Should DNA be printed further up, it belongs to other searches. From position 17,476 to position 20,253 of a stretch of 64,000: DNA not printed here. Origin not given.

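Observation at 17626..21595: Orphan periplasmic bis-MGD enzyme with unusual Cys-cluster spacing and no membrane-anchor subunit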

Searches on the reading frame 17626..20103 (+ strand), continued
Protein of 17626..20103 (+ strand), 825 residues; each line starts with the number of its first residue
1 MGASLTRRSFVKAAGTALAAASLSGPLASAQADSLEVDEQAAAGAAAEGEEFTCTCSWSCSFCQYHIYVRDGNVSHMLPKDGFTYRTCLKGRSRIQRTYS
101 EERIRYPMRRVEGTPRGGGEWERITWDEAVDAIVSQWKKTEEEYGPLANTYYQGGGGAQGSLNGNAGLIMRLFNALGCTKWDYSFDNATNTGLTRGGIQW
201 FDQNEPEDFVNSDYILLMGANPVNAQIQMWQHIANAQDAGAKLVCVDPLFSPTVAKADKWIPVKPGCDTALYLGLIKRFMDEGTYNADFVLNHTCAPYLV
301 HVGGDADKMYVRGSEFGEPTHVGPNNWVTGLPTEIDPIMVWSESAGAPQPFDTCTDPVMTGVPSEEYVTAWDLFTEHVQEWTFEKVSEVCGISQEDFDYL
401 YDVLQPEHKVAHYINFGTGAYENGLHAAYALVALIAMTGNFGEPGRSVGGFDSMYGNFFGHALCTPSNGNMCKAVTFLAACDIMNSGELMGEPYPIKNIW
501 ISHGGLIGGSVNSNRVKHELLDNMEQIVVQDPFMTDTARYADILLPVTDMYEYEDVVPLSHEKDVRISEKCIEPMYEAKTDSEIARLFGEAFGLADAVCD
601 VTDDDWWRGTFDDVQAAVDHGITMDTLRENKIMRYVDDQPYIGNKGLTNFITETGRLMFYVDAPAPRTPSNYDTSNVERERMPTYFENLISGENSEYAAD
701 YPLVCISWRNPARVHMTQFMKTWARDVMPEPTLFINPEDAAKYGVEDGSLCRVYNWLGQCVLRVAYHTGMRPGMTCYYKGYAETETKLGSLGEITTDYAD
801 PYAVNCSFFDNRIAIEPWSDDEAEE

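Call 42: search_solved_structures(query=A2, max_evalue=1e-20, show_alignments=5)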
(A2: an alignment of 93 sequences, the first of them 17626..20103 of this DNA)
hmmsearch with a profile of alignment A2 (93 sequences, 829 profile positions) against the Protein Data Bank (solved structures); distinct sequences matched with E-value up to 1e-20: 65 (the best 60 are shown).
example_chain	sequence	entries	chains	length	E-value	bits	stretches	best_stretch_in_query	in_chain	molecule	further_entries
4ydd_A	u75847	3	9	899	1.3e-128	433.7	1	61-787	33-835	DMSO reductase family type II enzyme, molybdopterin subunit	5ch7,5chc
5e7o_A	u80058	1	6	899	2.5e-128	432.7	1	61-787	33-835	DMSO reductase family type II enzyme, molybdopterin subunit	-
2e7z_A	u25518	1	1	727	6.6e-104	352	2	59-304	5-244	Acetylene hydratase Ahy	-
2ivf_A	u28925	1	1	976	9.1e-104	351.5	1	12-479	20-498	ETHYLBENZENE DEHYDROGENASE ALPHA-SUBUNIT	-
2vpw_A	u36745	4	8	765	9.6e-102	344.8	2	12-306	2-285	THIOSULFATE REDUCTASE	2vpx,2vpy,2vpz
7qv7_S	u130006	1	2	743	5.6e-99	335.7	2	381-826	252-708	Hydrogen dependent carbon dioxide reductase subunit FdhF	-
9t1s_L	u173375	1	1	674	4.4e-97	329.4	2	381-637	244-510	formate dehydrogenase (coenzyme F420)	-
1eu1_A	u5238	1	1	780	1e-96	328.2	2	392-788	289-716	DIMETHYL SULFOXIDE REDUCTASE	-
7l5i_A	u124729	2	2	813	1.4e-96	327.7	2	392-825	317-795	Trimethylamine-N-oxide reductase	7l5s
1aa6_A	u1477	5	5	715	2.4e-96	327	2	57-304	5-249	FORMATE DEHYDROGENASE H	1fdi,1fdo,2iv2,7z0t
9vap_A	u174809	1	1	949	9e-96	325.1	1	7-303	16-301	Formate dehydrogenase molybdopterin-binding subunit FdhA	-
1e18_A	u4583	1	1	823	2e-92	314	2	392-788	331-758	DMSO REDUCTASE.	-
1dmr_A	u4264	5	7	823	4.5e-92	312.8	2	392-788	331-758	DMSO REDUCTASE | Dimethyl sulfoxide/trimethylamine N-oxide reductase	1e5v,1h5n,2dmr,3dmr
1e60_A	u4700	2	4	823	4.5e-92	312.8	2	392-788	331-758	Dimethyl sulfoxide/trimethylamine N-oxide reductase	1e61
4dmr_A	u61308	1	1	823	4.8e-92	312.7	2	392-788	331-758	DMSO REDUCTASE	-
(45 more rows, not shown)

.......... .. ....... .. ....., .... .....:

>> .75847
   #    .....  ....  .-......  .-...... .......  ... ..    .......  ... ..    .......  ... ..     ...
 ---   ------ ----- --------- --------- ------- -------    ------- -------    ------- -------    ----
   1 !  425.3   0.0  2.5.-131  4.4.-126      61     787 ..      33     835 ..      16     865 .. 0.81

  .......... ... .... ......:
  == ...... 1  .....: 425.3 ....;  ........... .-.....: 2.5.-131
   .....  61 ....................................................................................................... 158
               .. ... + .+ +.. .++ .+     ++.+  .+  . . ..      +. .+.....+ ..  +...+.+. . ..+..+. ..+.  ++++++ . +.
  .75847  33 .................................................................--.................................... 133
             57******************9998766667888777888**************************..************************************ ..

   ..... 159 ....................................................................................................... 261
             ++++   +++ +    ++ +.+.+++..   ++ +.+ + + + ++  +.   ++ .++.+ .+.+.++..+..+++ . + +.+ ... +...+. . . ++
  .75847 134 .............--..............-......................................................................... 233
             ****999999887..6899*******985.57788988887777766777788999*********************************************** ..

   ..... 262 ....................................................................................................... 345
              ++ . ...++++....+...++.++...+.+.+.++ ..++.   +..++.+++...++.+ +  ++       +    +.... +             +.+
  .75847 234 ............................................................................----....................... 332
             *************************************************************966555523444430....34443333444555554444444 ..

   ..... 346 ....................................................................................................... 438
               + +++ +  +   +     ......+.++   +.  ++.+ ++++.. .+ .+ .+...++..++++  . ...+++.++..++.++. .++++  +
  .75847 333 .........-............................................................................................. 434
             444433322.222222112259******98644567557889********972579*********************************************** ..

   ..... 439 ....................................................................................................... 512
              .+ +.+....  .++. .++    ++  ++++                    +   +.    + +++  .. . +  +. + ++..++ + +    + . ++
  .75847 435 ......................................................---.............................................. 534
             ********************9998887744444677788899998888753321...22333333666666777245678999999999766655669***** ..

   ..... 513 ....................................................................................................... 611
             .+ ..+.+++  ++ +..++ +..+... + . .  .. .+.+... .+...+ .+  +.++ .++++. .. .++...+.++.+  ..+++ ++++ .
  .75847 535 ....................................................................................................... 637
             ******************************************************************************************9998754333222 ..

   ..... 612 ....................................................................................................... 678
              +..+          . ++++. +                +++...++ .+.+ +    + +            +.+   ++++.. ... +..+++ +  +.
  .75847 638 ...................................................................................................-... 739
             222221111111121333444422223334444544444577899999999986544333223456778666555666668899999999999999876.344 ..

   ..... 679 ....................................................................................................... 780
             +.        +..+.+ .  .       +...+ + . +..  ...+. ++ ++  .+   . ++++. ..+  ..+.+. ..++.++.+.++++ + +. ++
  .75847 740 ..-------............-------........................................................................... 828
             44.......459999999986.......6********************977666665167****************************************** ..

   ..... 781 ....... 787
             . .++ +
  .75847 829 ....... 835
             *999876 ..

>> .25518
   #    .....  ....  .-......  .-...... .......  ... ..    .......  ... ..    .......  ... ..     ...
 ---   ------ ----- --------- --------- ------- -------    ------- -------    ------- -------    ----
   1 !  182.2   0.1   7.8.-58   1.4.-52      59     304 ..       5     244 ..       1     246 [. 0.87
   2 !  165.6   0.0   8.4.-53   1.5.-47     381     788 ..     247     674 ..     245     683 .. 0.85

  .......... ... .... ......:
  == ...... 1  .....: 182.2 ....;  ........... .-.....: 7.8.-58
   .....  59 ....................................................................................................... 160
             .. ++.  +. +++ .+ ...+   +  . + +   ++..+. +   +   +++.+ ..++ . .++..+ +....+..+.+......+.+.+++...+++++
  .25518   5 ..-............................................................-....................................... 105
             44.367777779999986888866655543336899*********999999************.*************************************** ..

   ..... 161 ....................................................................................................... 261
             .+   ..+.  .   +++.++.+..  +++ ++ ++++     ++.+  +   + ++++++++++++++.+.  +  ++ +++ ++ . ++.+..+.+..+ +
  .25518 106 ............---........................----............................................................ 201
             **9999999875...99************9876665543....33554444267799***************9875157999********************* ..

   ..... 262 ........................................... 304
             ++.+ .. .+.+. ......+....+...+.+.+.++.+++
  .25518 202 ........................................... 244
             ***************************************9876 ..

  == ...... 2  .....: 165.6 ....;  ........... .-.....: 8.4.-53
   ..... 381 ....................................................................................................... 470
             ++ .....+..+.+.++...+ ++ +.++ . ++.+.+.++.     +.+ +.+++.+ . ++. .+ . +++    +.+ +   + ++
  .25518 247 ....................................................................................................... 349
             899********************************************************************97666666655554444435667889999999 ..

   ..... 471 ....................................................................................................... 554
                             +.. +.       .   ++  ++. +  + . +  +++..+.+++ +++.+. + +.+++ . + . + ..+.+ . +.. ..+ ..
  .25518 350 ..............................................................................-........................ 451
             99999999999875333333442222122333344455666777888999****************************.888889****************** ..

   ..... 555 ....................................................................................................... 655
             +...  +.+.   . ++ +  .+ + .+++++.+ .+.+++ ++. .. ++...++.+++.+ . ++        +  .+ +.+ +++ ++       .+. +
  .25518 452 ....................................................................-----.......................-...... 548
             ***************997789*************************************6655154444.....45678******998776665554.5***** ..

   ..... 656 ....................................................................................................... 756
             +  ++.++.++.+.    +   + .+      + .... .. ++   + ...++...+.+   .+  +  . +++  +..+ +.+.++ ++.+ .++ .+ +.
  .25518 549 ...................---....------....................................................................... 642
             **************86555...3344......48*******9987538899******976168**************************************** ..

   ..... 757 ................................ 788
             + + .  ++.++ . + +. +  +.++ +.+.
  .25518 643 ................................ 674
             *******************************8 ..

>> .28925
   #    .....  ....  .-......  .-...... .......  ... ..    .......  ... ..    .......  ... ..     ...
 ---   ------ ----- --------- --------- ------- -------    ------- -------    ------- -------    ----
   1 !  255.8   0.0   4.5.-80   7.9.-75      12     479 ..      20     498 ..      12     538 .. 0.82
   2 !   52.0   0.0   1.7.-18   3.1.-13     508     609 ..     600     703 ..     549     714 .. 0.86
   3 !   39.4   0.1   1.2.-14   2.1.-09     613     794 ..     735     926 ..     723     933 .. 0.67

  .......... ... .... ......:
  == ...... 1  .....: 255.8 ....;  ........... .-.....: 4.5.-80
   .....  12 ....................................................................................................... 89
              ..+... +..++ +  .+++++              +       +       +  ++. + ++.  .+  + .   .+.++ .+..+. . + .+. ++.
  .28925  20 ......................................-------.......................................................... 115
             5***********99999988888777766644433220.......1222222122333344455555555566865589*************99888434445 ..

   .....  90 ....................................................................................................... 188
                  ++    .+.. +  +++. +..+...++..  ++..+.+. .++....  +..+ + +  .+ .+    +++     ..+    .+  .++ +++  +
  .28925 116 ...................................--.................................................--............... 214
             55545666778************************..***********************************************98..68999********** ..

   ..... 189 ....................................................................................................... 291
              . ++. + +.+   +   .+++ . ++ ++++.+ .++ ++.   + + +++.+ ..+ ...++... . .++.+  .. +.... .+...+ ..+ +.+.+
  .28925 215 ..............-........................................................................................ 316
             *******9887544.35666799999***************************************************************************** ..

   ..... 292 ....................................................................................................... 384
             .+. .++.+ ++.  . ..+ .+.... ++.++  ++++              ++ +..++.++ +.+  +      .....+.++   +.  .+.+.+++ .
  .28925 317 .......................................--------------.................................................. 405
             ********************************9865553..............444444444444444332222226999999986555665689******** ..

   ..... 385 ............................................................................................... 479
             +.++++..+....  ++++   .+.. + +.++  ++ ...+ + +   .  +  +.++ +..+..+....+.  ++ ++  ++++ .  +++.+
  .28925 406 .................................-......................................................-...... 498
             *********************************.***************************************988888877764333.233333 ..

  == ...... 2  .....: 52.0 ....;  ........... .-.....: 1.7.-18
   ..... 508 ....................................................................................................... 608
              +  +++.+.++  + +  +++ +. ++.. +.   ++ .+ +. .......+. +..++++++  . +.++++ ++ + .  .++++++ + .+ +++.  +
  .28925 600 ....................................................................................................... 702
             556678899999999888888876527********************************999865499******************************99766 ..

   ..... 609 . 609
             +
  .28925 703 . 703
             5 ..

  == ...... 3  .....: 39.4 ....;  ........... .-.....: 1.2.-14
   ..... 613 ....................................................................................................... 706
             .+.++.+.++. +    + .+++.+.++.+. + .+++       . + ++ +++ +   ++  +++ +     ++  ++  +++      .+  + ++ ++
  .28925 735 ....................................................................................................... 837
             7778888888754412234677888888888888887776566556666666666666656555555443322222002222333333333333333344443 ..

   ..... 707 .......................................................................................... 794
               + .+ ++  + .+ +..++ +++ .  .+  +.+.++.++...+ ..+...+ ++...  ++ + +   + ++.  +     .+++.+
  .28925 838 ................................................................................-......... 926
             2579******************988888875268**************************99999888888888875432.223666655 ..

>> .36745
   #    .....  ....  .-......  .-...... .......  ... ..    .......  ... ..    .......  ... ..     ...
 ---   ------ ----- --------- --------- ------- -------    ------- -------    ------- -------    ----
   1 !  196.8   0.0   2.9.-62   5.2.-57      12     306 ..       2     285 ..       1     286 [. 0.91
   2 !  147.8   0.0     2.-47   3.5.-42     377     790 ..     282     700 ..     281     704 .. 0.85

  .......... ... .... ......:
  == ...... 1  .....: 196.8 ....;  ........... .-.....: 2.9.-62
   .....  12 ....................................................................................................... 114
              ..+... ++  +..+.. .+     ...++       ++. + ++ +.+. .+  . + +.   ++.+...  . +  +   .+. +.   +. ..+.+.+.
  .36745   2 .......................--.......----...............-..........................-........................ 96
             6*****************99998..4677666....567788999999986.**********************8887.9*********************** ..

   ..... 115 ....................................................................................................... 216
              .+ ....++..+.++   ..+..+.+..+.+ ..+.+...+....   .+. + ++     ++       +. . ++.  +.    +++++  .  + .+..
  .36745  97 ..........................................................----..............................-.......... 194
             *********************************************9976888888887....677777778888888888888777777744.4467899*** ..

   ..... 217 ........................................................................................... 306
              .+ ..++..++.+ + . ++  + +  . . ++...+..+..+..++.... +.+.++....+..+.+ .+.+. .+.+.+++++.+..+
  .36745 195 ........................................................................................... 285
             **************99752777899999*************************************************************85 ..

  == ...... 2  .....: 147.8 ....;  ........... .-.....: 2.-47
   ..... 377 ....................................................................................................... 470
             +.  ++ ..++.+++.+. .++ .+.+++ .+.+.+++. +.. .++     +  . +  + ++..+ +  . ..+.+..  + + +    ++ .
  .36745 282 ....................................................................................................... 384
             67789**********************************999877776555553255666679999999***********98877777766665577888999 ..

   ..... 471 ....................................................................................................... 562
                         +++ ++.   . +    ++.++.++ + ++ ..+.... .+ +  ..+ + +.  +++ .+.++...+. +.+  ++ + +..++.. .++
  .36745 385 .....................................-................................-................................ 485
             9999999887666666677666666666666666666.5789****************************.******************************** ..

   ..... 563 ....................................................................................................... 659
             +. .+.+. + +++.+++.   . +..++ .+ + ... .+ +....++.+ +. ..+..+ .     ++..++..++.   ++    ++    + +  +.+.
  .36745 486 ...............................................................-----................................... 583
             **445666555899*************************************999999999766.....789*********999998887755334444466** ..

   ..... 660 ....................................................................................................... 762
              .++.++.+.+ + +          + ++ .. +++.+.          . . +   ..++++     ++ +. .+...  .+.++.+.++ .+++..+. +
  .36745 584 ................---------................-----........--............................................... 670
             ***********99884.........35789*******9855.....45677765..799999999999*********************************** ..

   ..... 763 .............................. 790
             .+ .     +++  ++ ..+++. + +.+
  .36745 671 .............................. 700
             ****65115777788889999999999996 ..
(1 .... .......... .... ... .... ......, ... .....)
